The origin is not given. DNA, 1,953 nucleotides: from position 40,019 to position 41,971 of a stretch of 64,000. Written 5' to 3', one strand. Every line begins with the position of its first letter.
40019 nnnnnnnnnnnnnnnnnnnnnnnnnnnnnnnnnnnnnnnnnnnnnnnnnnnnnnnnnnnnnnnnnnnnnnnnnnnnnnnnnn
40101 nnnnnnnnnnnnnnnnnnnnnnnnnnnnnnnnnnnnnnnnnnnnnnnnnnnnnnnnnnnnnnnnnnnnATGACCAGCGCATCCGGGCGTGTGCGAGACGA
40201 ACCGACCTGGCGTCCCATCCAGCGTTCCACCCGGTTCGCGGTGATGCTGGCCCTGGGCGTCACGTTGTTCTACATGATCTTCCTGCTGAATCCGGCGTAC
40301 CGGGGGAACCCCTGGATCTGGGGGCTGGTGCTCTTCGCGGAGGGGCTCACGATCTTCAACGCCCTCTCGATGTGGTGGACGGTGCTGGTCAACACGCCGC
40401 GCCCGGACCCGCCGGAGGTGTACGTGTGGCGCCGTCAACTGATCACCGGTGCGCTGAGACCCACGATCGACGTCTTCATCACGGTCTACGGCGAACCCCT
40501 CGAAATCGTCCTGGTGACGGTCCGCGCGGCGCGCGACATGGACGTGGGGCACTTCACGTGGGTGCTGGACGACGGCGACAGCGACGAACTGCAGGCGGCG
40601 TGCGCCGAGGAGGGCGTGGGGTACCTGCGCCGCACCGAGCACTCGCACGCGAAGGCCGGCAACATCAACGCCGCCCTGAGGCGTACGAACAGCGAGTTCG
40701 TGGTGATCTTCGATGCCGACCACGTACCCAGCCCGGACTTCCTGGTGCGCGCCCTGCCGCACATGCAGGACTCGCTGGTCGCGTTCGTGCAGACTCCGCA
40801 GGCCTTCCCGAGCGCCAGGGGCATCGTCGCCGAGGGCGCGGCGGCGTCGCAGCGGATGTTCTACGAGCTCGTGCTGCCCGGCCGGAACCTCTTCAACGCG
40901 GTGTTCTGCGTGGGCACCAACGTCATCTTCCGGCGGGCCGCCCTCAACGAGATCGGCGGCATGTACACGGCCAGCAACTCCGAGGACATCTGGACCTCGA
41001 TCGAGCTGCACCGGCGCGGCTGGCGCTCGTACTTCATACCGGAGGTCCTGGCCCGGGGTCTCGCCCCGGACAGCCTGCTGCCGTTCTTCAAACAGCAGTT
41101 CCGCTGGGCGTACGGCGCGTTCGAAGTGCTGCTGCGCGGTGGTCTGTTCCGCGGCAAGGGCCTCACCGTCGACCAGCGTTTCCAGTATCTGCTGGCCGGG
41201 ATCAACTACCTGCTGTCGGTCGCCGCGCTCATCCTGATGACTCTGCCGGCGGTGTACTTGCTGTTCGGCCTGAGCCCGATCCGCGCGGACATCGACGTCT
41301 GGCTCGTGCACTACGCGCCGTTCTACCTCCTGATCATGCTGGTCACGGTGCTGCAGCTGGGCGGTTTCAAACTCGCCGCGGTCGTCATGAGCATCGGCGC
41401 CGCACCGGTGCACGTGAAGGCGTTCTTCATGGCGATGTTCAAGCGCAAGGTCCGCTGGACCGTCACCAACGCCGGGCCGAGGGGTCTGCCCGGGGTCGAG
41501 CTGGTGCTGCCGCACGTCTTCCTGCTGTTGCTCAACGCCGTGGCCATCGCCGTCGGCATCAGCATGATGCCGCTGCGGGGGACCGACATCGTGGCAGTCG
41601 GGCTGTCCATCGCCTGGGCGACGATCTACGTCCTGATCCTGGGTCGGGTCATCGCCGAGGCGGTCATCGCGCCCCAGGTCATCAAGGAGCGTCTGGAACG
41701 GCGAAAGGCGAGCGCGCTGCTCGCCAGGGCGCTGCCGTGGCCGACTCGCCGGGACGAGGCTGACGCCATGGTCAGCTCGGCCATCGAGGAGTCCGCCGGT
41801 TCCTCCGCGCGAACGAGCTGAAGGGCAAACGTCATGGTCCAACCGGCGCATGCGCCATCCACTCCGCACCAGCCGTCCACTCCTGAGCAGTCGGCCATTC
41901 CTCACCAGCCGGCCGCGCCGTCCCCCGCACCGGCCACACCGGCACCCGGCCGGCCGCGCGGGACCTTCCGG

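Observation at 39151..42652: GH16 glucanase / cellulose-synthase-like GT2 / HlyD-like adaptor operon: candidate exo-beta-glucan machine in a Gram-positive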

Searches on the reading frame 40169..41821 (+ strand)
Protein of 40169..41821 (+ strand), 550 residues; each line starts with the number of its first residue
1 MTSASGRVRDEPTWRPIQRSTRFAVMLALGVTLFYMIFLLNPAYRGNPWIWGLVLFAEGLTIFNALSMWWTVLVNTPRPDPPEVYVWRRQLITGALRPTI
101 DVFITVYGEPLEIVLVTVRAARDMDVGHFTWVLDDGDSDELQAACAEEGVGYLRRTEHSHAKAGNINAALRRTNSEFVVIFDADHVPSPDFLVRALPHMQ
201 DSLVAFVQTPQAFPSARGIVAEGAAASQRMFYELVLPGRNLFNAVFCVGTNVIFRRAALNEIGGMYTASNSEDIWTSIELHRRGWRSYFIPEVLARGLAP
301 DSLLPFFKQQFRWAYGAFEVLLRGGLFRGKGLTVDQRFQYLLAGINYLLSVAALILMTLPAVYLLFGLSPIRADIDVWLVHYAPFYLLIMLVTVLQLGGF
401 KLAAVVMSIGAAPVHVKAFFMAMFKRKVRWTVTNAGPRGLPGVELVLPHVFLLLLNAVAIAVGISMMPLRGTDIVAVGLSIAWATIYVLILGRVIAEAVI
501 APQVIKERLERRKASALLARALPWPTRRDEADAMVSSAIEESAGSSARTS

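Call 7: search_protein_families(library=pfam, proteins=[window:40169-41821:+], max_evalue=0.01)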
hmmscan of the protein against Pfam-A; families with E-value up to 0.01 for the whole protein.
window:40169-41821:+ (550 aa): 5 families
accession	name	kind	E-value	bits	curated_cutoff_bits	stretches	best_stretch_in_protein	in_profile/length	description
PF13632.12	Glyco_trans_2_3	-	1.6e-25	90.6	27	1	177-392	1-193/198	Glycosyl transferase family group 2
PF13641.12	Glyco_tranf_2_3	-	1.7e-23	84.3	27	1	111-316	31-230/230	Glycosyltransferase like family 2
PF00535.33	Glycos_transf_2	-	1.8e-16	61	23.3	1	102-262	2-167/168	Glycosyl transferase family 2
PF13506.12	Glyco_transf_21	-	2.1e-15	57.1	21.7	1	159-314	15-173/174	Glycosyl transferase family 21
PF03552.20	Cellulose_synt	-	2.2e-15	56.7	24.7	2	261-397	414-550/722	Cellulose synthase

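Call 8: search_protein_families(library=ncbifam, proteins=[window:40169-41821:+], max_evalue=0.01)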
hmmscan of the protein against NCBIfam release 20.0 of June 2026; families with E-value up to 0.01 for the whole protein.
window:40169-41821:+ (550 aa): 9 families
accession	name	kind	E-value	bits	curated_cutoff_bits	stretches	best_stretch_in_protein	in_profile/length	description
TIGR03030.1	CelA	equivalog_domain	7e-79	265.7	699.1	1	96-505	129-570/714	UDP-forming cellulose synthase catalytic subunit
NF008558.0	PRK11498.1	equivalog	2.8e-63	214.1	992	1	97-508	272-699/872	UDP-forming cellulose synthase catalytic subunit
TIGR03937.1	PgaC_IcaA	equivalog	1.1e-17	64.1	422.3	1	98-414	45-361/407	poly-beta-1,6-N-acetyl-D-glucosamine synthase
TIGR03472.1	HpnI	equivalog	5.2e-12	45.3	310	1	160-316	112-271/373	bacteriohopanetetrol glucosamine biosynthesis glycosyltransferase HpnI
TIGR03965.1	mycofact_glyco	equivalog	1.5e-11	43.9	280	1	130-322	108-305/467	mycofactocin biosynthesis glycosyltransferase MftF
TIGR04242.1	nodulat_NodC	equivalog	5.1e-11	42.2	550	1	90-319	40-286/395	chitooligosaccharide synthase NodC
NF041875.1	EPS_EpsD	equivalog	1.6e-07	31.1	370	1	125-300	27-209/325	exopolysaccharide biosynthesis glycosyltransferase EpsD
NF003958.0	PRK05454.2-1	equivalog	3.3e-06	25.6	419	1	149-363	176-402/704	glucans biosynthesis glucosyltransferase MdoH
NF047683.1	TeichurnBiosyTuaG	equivalog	0.0008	19.1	400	1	161-296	73-202/252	teichuronic acid biosynthesis protein TuaG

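Call 12: search_solved_structures(query=window:40169-41821:+, max_evalue=0.001, show_alignments=1)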
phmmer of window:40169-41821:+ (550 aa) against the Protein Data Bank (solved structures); distinct sequences matched with E-value up to 0.001: 15.
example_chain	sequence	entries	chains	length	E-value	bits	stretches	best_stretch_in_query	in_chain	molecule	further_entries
9fmv_A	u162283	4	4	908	3.8e-55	190.6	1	95-513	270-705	Cellulose synthase catalytic subunit [UDP-forming]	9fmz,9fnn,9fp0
9b8v_E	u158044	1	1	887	4.4e-55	190.4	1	95-513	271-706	Cellulose synthase catalytic subunit [UDP-forming]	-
7lby_A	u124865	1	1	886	4.9e-55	190.3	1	95-513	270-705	Cellulose synthase catalytic subunit [UDP-forming]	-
5ej1_A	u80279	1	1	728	4e-50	174.1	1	140-496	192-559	Putative cellulose synthase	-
4hg6_A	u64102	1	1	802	5.6e-50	173.6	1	140-496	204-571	Cellulose Synthase Subunit A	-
4p00_A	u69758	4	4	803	5.6e-50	173.6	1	140-496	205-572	Cellulose Synthase A subunit | Cellulose Synthase subunit A | Putative cellulose synthase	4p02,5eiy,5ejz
8vi0_A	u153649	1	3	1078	4.9e-13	51.7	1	260-471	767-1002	Cellulose synthase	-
8vht_A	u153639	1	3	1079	6.3e-13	51.3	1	260-397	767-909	Cellulose synthase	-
7d5k_A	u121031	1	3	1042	1.2e-12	50.4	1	260-373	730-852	Cellulose synthase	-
6wlb_A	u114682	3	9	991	8.2e-11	44.3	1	255-425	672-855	Cellulose synthase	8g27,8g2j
8vhz_A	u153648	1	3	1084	1e-10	44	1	260-390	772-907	Cellulose synthase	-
7ck3_A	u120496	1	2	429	5.9e-10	41.5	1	261-316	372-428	Cellulose synthase A catalytic subunit 3 [UDP-forming],Cellulose synthase A catalytic subu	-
6yv7_B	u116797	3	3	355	1.9e-06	29.9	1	155-296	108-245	Glycosyl transferase, family 2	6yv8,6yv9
7ck1_A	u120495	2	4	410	1.9e-06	29.9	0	159-260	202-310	Cellulose synthase A catalytic subunit 3 [UDP-forming],Cellulose synthase A catalytic subu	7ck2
6yv7_A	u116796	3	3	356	1.9e-06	29.9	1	155-296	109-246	Glycosyl transferase, family 2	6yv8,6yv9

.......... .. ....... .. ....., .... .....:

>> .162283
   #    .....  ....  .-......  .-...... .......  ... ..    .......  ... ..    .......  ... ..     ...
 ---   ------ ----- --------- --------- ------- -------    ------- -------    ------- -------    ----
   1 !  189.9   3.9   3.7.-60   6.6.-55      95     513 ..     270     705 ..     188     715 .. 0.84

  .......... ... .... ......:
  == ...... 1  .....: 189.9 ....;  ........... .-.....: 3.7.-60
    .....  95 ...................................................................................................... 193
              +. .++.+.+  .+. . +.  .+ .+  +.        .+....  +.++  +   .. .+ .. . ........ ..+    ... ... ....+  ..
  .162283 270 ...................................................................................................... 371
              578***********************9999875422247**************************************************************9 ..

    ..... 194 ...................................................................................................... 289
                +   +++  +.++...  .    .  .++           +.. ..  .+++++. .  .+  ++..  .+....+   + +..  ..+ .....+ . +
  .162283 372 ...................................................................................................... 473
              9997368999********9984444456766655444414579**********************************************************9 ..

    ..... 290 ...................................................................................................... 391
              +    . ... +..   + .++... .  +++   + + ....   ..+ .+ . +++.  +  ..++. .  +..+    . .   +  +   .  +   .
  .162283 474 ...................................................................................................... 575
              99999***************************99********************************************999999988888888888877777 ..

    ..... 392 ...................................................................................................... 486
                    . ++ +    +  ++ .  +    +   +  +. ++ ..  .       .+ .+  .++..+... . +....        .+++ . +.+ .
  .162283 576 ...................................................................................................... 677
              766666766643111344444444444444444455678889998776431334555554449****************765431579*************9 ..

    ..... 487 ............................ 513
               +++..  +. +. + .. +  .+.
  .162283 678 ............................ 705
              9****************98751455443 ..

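Call 14: find_homologous_proteins(query=window:40169-41821:+, max_evalue=1e-10)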
Query window:40169-41821:+ (550 aa): 4556 proteins with E <= 1e-10 among 8000 candidates; the best 120 are listed.
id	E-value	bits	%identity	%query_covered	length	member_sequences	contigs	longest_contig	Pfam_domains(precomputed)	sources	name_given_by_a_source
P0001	0.0e+0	1213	99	100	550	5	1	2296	PF13632.13,PF13506.14,PF13641.13,PF03552.21,PF00535.33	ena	-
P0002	0.0e+0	1043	83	100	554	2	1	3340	PF13632.13,PF13506.14,PF13641.13,PF03552.21,PF00535.33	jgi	jgi:cellulose synthase (UDP-forming)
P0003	0.0e+0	1033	83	99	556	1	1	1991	PF13632.13,PF13506.14,PF13641.13,PF03552.21,PF00535.33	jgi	jgi:cellulose synthase (UDP-forming)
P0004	0.0e+0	1018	84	97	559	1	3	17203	PF13632.13,PF13506.14,PF13641.13,PF03552.21,PF00535.33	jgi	jgi:cellulose synthase (UDP-forming)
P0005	0.0e+0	1018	84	97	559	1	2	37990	PF13632.13,PF13506.14,PF13641.13,PF03552.21,PF00535.33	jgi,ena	jgi:cellulose synthase/poly-beta-1,6-N-acetylglucosamine synthase-like glycosyltransferase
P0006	0.0e+0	1016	82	99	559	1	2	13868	PF13632.13,PF13506.14,PF13641.13,PF03552.21,PF00535.33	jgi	jgi:cellulose synthase (UDP-forming)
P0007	0.0e+0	1016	83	98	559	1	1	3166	PF13632.13,PF13506.14,PF13641.13,PF03552.21,PF00535.33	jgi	jgi:cellulose synthase (UDP-forming)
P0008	0.0e+0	1014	82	98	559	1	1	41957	PF13632.13,PF13506.14,PF13641.13,PF03552.21,PF00535.33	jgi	jgi:cellulose synthase/poly-beta-1,6-N-acetylglucosamine synthase-like glycosyltransferase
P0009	0.0e+0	1014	82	98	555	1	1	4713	PF13632.13,PF13506.14,PF13641.13,PF03552.21,PF00535.33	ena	-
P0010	0.0e+0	1014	84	97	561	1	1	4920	PF13632.13,PF13506.14,PF13641.13,PF03552.21,PF00535.33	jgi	jgi:cellulose synthase (UDP-forming)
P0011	0.0e+0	1014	84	97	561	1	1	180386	PF13632.13,PF13506.14,PF13641.13,PF03552.21,PF00535.33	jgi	jgi:cellulose synthase (UDP-forming)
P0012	0.0e+0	1011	82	98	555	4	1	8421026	PF13632.13,PF13506.14,PF13641.13,PF03552.21,PF00535.33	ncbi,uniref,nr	ncbi:glycosyltransferase [Couchioplanes caeruleus]|uniref:glycosyltransferase family 2 protein n=1 T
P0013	0.0e+0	1011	85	95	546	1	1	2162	PF13632.13,PF13506.14,PF13641.13,PF03552.21,PF00535.33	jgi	jgi:cellulose synthase (UDP-forming)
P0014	0.0e+0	1011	82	98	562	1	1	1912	PF13632.13,PF13506.14,PF13641.13,PF03552.21,PF00535.33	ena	-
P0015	0.0e+0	1009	82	98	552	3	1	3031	PF13632.13,PF13506.14,PF13641.13,PF03552.21,PF00535.33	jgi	jgi:cellulose synthase (UDP-forming)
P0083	1.3e-273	927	73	100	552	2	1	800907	PF13632.13,PF13506.14,PF13641.13,PF03552.21,PF00535.33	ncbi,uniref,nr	ncbi:glycosyltransferase family 2 protein [Virgisporangium aurantiacum]|uniref:glycosyltransferase f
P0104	5.9e-239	812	68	95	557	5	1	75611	PF13632.13,PF13506.14,PF13641.13,PF03552.21,PF00535.33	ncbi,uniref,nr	ncbi:glycosyltransferase family 2 protein [Kineosporia sp. R_H_3]|uniref:glycosyltransferase family 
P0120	1.3e-232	791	65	98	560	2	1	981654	PF13632.13,PF13506.14,PF13641.13,PF03552.21,PF00535.33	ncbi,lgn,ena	-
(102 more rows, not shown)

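Call 16: find_encoding_contigs(protein=P0012, flank=10000, max_places=2)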
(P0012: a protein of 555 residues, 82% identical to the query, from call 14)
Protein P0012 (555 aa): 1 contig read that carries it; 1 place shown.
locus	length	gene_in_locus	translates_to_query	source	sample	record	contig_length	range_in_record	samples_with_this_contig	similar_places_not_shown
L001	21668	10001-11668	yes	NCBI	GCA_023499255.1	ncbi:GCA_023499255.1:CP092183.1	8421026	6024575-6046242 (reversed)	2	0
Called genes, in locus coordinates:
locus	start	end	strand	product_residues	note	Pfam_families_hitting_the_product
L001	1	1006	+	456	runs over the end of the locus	PF05576:Peptidase_S37, PF05577:Peptidase_S28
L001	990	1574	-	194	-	PF00440:TetR_N, PF21597:TetR_C_43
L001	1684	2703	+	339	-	PF00248:Aldo_ket_red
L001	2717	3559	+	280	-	PF00296:Bac_luciferase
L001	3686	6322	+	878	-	-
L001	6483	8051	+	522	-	PF17900:Peptidase_M1_N (weak), PF01433:Peptidase_M1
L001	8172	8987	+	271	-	PF00582:Usp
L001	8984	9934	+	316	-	PF26113:GH16_XgeA (weak)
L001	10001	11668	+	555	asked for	PF00535:Glycos_transf_2, PF13641:Glyco_tranf_2_3, PF13506:Glyco_transf_21, PF13632:Glyco_trans_2_3, PF03552:Cellulose_synt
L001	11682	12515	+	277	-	-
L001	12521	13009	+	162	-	PF00719:Pyrophosphatase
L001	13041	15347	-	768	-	PF03639:Glyco_hydro_81 (weak), PF17652:Glyco_hydro81C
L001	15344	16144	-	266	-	-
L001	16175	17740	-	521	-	PF00535:Glycos_transf_2, PF13641:Glyco_tranf_2_3, PF13506:Glyco_transf_21, PF13632:Glyco_trans_2_3, PF03552:Cellulose_synt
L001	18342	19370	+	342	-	PF00356:LacI, PF00532:Peripla_BP_1, PF13407:Peripla_BP_4, PF13377:Peripla_BP_3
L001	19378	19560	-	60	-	-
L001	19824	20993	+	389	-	PF00331:Glyco_hydro_10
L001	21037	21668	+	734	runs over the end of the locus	PF16561:AMPK1_CBM (faint), PF00756:Esterase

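Call 22: find_encoding_contigs(protein=P0104, flank=8000, max_places=1)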
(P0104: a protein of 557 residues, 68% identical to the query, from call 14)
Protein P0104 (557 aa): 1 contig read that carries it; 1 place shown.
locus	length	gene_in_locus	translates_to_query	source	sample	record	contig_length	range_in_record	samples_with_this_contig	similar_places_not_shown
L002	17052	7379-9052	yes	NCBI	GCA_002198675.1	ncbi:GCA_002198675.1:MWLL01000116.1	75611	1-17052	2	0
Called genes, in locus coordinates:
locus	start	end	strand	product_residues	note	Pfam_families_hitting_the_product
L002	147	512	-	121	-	PF13466:STAS_2 (weak)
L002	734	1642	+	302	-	PF04234:CopC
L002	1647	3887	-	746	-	PF13385:Laminin_G_3, PF00652:Ricin_B_lectin (weak)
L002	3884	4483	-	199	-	-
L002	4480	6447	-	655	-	PF00041:fn3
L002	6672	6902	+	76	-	-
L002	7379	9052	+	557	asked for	PF13641:Glyco_tranf_2_3, PF00535:Glycos_transf_2, PF13506:Glyco_transf_21, PF13632:Glyco_trans_2_3, PF03552:Cellulose_synt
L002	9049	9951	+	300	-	-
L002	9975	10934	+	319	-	PF00722:Glyco_hydro_16, PF26113:GH16_XgeA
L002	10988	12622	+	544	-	PF00614:PLDc (faint), PF13091:PLDc_2 (weak)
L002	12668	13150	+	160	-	PF00293:NUDIX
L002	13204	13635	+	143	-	PF10604:Polyketide_cyc2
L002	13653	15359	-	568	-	PF01928:CYTH, PF05235:CHAD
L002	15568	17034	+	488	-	PF00266:Aminotran_5, PF00155:Aminotran_1_2 (faint)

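Call 23: find_encoding_contigs(protein=P0120, flank=8000, max_places=1)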
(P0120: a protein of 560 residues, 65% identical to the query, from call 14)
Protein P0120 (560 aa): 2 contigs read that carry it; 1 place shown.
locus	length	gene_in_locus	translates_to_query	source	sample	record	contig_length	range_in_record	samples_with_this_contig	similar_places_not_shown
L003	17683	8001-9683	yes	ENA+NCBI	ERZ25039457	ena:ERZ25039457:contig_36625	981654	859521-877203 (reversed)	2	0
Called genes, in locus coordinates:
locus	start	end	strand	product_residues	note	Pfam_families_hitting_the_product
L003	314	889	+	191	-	PF03734:YkuD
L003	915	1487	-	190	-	PF00950:ABC-3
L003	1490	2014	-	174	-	PF00950:ABC-3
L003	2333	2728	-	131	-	PF01850:PIN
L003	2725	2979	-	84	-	PF02604:PhdYeFM_antitox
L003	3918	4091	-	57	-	-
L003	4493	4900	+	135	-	PF03422:CBM_6, PF18099:CBM_35_2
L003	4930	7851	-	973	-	PF13191:AAA_16, PF00196:GerE, PF08281:Sigma70_r4_2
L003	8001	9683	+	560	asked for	PF00535:Glycos_transf_2, PF13641:Glyco_tranf_2_3, PF13506:Glyco_transf_21, PF13632:Glyco_trans_2_3, PF03552:Cellulose_synt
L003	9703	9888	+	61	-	-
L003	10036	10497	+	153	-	-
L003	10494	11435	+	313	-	PF03935:SKN1_KRE6_Sbg1 (faint), PF00722:Glyco_hydro_16, PF26113:GH16_XgeA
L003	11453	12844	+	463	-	PF01704:UDPGP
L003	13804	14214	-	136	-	-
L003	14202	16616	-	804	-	PF03699:UPF0182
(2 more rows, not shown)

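Call 24: find_encoding_contigs(protein=P0083, flank=8000, max_places=1)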
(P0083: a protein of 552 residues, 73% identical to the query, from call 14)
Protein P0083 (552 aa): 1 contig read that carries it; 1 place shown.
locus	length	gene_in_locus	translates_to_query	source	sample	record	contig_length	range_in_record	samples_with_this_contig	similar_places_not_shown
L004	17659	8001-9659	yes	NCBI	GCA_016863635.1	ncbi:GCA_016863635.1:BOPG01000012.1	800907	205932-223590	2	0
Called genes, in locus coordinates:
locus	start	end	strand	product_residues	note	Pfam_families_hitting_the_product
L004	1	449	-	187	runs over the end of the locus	PF00440:TetR_N, PF02909:TetR_C_1, PF13305:TetR_C_33 (weak)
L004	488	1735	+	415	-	-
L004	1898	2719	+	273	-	PF04542:Sigma70_r2, PF04539:Sigma70_r3 (weak), PF08281:Sigma70_r4_2, PF04545:Sigma70_r4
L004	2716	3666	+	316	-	PF00881:Nitroreductase (faint)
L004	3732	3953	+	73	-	PF20059:DUF6458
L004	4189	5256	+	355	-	PF00487:FA_desaturase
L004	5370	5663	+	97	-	-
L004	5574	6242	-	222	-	PF04972:BON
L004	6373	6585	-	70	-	-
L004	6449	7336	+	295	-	PF00924:MS_channel_2nd, PF21082:MS_channel_3rd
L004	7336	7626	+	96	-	-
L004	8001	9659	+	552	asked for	PF00535:Glycos_transf_2, PF13641:Glyco_tranf_2_3, PF13506:Glyco_transf_21, PF13632:Glyco_trans_2_3, PF03552:Cellulose_synt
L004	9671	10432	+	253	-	-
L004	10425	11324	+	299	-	PF00722:Glyco_hydro_16, PF26113:GH16_XgeA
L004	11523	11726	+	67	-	PF00313:CSD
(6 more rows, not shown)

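Call 26: search_dna_similar(query=window:40169-41821:+, collection=plasmids, mode=protein, max_rows=40, max_evalue=1e-20)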
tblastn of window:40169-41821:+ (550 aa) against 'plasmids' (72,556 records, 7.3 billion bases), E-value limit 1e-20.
Records with a match: 476; places in all: 496; records where one place covers at least 80% of the query: 0.
Best place of each record, by identity: <60% 476.
By first word of the organism name: Escherichia 131; Sinorhizobium 94; Rhizobium 85; Agrobacterium 32; Bradyrhizobium 27; Ensifer 15; Klebsiella 12; Azospirillum 7; Caballeronia 5; Raoultella 4; and 41 more.
By predicted mobility (MOB-suite, as given by PLSDB): non-mobilizable 227; mobilizable 148; conjugative 101.
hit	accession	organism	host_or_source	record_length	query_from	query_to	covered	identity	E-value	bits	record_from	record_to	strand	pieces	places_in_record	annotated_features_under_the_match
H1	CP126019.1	Bradyrhizobium japonicum USDA 123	Glycine max,soybean,root nodule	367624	82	506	77%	32.2%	1e-44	177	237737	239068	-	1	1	glycosyltransferase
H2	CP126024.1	Bradyrhizobium japonicum USDA 135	Glycine max,soybean,root nodule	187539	82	506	77%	32.2%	1e-44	177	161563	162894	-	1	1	glycosyltransferase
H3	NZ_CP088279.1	Bradyrhizobium barranii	Glycine max cv. AC Glengarry,cell ...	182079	82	506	77%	32.2%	2e-44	176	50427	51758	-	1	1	glycosyltransferase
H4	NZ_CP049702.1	Bradyrhizobium barranii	Glycine max cv. AC Glengarry,cell ...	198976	82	506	77%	32.2%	2e-44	176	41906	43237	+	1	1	glycosyltransferase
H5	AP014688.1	Bradyrhizobium diazoefficiens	Glycine max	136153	82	506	77%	32.2%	2e-44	176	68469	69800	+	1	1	cellulose synthase catalytic subunit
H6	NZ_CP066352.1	Bradyrhizobium japonicum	Glycine max,DNA isolated from pure ...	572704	82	506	77%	31.9%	4e-46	181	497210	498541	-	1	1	glycosyltransferase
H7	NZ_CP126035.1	Bradyrhizobium elkanii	Glycine max,soybean,root nodule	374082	82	506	77%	31.9%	4e-46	181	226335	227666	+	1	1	glycosyltransferase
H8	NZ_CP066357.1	Bradyrhizobium elkanii USDA 76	Glycine max,DNA isolated from pure ...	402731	82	506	77%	31.9%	4e-46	181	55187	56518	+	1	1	glycosyltransferase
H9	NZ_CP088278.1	Bradyrhizobium barranii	Glycine max cv. AC Glengarry,cell ...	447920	82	506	77%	31.9%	4e-46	181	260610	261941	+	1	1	glycosyltransferase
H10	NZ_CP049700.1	Bradyrhizobium barranii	Glycine max cv. AC Glengarry,cell ...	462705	82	506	77%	31.9%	4e-46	181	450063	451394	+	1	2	glycosyltransferase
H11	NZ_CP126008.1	Bradyrhizobium elkanii USDA 94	Glycine max,soybean,root nodule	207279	82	506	77%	31.6%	3e-45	179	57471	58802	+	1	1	glycosyltransferase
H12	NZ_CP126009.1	Bradyrhizobium elkanii USDA 94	Glycine max,soybean,root nodule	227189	82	506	77%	31.6%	3e-45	179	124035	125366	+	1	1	glycosyltransferase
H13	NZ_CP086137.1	Bradyrhizobium barranii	Glycine max cv. AC Orford,Cell ...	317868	82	506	77%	31.4%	2e-45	179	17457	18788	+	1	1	glycosyltransferase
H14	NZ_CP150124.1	Bradyrhizobium ottawaense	-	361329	82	506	77%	31.4%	4e-45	178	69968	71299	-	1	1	glycosyltransferase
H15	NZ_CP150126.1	Bradyrhizobium ottawaense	Glycine max cv. AC Orford,cell ...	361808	82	506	77%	31.4%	4e-45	178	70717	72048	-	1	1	glycosyltransferase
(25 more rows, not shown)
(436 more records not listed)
